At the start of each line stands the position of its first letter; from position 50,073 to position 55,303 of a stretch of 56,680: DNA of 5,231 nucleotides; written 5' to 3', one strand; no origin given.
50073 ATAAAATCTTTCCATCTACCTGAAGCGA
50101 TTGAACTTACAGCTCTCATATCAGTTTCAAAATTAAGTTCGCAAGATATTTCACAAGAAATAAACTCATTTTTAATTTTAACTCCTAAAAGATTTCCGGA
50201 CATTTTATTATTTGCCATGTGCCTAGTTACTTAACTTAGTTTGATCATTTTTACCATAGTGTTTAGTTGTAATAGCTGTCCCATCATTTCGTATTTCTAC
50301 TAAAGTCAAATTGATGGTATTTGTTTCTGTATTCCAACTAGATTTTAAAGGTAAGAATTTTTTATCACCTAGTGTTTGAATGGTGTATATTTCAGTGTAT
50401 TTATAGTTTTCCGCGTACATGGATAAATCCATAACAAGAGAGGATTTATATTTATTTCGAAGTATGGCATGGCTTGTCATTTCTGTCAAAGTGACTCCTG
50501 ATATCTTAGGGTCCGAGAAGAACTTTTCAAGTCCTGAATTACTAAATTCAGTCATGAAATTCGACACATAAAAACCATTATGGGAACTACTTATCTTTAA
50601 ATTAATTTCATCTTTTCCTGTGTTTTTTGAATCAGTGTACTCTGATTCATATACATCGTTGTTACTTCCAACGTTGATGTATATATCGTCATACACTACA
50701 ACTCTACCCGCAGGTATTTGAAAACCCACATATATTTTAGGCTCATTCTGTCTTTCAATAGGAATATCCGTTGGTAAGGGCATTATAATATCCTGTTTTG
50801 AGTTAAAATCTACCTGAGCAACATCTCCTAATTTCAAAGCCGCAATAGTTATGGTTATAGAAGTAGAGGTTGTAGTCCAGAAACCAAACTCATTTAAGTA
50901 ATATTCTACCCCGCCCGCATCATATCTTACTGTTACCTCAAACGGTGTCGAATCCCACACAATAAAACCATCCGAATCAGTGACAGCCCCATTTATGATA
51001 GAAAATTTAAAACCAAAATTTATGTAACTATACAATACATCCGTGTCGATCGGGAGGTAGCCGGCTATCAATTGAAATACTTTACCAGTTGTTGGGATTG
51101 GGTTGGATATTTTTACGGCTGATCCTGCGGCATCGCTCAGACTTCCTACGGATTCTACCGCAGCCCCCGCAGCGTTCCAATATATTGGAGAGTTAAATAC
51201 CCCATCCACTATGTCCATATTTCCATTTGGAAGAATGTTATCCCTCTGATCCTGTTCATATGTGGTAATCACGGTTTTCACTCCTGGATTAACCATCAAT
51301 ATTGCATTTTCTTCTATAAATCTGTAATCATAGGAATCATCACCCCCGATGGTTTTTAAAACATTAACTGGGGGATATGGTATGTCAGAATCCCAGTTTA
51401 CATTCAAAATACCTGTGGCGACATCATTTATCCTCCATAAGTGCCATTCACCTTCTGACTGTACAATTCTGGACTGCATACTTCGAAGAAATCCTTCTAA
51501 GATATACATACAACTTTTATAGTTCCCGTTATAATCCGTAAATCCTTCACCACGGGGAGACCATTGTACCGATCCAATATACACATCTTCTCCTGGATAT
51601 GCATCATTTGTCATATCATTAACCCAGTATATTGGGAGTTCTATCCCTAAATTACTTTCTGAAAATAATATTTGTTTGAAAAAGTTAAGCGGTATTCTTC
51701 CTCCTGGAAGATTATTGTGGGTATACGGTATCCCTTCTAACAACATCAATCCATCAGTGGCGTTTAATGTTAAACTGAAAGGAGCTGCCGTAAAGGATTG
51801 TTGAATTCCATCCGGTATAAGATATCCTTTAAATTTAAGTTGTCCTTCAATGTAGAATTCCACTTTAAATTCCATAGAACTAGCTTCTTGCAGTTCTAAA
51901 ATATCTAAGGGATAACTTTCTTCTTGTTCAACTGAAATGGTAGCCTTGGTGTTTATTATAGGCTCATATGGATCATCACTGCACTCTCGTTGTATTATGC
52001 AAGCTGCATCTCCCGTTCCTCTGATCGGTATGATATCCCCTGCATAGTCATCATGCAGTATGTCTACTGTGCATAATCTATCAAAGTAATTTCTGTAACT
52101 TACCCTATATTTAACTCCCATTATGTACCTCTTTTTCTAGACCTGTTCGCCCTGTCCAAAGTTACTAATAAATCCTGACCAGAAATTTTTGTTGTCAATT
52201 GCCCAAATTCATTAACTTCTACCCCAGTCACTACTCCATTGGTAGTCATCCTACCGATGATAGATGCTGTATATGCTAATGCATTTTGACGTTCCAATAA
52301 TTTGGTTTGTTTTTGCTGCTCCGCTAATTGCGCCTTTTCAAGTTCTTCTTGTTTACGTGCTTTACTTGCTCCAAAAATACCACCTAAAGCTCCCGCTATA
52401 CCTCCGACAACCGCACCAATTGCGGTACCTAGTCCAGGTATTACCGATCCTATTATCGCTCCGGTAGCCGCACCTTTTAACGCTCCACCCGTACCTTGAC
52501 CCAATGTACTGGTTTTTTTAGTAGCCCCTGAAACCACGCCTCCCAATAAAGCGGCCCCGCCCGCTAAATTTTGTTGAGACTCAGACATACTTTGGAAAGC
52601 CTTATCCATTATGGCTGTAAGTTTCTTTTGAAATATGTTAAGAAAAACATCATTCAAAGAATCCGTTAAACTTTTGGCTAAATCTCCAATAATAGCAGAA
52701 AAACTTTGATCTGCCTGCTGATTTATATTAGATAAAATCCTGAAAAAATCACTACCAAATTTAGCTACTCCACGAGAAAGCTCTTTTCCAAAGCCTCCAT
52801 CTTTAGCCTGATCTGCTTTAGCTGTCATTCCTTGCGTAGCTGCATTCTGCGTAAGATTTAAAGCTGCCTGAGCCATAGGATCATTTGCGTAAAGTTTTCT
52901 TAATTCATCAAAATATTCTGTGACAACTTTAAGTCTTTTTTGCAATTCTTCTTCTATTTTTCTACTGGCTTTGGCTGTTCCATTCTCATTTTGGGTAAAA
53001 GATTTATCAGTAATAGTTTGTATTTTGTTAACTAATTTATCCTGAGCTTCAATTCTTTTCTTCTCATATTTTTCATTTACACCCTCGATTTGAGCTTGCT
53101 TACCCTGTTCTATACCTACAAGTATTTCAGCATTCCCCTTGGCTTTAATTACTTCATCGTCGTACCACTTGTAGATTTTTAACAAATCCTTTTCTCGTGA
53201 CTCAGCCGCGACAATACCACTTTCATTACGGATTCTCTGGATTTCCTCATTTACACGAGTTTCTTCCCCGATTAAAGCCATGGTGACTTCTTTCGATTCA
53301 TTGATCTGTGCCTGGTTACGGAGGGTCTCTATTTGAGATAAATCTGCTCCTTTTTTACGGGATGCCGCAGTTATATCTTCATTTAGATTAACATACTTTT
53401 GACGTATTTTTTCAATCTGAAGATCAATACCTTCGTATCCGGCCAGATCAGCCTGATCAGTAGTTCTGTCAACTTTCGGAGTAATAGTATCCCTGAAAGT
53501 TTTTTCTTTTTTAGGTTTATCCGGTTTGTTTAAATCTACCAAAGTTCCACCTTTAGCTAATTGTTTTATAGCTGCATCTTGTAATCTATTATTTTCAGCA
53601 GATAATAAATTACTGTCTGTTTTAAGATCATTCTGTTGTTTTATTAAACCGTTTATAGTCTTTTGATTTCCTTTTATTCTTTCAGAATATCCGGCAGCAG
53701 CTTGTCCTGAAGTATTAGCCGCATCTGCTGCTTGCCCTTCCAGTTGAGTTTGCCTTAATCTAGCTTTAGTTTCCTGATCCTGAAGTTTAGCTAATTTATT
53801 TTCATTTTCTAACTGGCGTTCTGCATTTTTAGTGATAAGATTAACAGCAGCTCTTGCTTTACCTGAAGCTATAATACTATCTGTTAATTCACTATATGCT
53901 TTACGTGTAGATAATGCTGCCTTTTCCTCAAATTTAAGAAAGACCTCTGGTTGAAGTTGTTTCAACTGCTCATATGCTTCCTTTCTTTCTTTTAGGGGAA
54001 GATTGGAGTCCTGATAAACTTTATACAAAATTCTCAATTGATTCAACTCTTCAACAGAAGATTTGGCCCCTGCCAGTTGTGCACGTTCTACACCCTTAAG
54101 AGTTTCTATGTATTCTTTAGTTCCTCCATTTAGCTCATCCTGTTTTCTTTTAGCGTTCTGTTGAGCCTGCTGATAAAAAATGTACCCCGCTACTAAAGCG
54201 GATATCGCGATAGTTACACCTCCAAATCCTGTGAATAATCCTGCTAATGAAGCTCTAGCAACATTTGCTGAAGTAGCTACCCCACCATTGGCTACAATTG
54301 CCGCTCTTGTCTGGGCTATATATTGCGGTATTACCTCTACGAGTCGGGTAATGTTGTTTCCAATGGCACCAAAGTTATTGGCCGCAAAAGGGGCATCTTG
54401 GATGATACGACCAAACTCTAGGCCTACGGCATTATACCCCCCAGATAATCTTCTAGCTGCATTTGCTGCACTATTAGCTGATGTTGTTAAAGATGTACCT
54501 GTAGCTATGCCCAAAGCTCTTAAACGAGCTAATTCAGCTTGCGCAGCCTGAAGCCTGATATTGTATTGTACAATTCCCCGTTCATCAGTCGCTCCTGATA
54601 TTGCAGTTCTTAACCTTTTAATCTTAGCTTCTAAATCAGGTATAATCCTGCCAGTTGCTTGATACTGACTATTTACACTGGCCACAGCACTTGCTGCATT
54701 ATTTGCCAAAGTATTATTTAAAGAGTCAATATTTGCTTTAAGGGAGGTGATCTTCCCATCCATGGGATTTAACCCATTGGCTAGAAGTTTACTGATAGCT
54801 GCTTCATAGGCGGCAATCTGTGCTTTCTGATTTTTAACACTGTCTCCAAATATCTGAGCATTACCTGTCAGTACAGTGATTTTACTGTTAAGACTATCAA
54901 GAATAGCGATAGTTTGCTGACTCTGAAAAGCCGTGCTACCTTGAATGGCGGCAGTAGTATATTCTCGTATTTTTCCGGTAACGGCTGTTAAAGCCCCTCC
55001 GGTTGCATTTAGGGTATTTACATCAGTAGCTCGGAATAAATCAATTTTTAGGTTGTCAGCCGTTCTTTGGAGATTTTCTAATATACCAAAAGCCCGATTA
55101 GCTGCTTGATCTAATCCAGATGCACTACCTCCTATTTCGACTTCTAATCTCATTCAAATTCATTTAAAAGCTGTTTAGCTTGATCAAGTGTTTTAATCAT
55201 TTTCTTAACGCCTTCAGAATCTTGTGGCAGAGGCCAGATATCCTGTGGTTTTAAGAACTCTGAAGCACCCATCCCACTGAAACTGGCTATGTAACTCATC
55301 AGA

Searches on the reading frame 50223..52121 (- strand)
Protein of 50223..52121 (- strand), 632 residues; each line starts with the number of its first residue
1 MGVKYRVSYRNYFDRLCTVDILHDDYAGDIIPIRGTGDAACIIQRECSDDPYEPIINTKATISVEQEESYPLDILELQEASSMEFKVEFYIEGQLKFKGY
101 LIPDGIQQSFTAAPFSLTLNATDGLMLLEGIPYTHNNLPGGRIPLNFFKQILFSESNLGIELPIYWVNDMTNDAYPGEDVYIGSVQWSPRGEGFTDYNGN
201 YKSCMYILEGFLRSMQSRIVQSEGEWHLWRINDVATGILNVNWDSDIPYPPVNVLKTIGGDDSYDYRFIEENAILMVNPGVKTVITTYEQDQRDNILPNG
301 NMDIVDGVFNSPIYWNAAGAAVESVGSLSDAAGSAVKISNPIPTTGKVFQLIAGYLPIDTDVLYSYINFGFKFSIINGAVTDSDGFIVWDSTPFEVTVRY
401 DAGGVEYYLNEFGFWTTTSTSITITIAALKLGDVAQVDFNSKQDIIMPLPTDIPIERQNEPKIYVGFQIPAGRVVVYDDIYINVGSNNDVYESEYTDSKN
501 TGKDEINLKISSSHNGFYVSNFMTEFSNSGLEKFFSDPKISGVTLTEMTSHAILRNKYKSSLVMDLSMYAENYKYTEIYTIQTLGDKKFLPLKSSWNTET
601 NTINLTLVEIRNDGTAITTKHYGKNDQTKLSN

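Call 11: search_protein_families(library=phrogs, proteins=[window:50223-52121:-], max_evalue=0.00001)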
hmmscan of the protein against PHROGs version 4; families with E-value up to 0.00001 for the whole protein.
window:50223-52121:- (632 aa): 2 families
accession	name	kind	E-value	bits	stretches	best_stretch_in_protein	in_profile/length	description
phrog_23570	-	head and packaging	7.1e-16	58.6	1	4-135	6-137/905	virion structural protein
phrog_33803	-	unknown function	8.5e-12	45.1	1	1-613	121-739/762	-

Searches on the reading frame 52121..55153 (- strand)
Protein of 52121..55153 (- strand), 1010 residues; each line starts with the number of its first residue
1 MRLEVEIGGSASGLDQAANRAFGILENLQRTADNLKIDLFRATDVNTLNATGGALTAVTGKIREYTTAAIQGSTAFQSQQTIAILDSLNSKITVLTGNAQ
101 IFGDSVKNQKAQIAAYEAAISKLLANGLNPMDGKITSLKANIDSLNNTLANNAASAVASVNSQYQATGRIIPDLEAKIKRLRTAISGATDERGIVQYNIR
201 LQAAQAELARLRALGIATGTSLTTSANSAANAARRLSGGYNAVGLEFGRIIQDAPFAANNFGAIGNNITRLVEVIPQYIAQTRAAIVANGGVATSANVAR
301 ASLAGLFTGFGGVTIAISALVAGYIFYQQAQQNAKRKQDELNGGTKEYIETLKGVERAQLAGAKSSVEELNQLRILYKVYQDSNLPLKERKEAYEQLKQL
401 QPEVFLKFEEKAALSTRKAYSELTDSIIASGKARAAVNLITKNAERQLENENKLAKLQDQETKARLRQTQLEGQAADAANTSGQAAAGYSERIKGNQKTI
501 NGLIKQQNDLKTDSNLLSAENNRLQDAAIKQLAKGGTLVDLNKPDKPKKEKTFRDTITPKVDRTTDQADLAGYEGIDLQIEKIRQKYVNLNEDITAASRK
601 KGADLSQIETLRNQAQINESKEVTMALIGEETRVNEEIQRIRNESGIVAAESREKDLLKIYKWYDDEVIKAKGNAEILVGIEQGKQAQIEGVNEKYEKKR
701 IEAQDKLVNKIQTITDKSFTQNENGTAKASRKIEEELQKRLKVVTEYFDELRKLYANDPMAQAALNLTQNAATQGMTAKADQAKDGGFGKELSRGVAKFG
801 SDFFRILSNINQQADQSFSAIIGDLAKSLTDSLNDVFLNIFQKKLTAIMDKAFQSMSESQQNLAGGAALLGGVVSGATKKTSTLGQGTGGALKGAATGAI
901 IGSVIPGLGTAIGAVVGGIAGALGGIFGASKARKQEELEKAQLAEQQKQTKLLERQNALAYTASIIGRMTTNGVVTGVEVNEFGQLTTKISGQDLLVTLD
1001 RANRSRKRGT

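Call 11: search_protein_families(library=phrogs, proteins=[window:52121-55153:-], max_evalue=0.00001)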
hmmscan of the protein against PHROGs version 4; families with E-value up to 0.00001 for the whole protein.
window:52121-55153:- (1010 aa): 2 families
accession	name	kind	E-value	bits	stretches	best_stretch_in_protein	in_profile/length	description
phrog_23574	-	tail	4e-08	32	1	867-925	798-857/1441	tail length tape measure protein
phrog_10341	-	lysis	3.5e-06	27.1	1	863-934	113-188/577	endolysin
